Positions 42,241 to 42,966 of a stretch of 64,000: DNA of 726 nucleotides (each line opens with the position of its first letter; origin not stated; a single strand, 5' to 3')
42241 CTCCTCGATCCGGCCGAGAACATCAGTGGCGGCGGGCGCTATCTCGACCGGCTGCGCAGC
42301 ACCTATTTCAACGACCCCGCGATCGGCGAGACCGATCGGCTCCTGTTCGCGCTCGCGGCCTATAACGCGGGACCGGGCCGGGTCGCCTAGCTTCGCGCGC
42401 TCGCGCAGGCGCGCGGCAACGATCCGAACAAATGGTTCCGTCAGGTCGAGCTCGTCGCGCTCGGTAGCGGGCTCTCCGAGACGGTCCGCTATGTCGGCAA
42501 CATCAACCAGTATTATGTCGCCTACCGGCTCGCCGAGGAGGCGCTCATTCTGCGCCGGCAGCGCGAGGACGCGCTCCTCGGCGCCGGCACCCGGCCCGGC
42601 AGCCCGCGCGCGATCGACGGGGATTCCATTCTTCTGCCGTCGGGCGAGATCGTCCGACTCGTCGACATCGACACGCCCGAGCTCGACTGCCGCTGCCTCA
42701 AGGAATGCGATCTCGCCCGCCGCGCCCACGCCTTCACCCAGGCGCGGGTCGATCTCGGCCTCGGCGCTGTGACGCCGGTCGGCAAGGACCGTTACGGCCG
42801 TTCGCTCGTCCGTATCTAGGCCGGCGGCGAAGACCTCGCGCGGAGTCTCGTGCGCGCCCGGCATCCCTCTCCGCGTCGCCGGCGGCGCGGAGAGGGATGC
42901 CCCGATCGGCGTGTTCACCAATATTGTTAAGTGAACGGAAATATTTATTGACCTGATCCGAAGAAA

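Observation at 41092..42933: Unusual domain fusion: MltF-like lytic transglycosylase with a C-terminal SNase/thermonuclease domain, next to an orphan Flp pilin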

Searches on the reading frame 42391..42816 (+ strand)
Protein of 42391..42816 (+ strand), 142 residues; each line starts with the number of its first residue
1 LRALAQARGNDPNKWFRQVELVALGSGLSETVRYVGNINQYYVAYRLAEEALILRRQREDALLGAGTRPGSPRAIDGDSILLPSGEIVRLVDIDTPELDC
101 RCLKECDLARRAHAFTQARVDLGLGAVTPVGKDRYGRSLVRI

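Call 25: search_protein_representatives(protein=window:42391-42816:+)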
Query: 142 residues. Proteins with E-value up to 0.001 (for the whole library): 577; up to 1e-10: 2; up to 1e-30: 0. The best 150 are listed.
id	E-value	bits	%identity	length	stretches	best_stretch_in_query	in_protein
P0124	1.6e-12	64.1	55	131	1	73-139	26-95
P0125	7.7e-12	61.8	55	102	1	73-142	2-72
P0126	1.4e-10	57.8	43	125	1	71-142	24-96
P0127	2.0e-09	54.0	51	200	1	3-72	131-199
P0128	3.8e-09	53.1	45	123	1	68-141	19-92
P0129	5.1e-09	52.7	46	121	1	73-142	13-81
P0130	7.9e-09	52.1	46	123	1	72-140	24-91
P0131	7.9e-09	52.1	61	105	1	1-49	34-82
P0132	1.1e-08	51.5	47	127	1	63-142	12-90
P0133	1.3e-08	51.3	46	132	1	73-140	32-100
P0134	1.8e-08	50.9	41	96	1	62-141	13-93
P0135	1.9e-08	50.8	48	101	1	65-122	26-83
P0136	2.7e-08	50.3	60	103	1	1-50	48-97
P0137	4.4e-08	49.6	41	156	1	1-83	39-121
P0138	5.2e-08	49.4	52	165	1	73-141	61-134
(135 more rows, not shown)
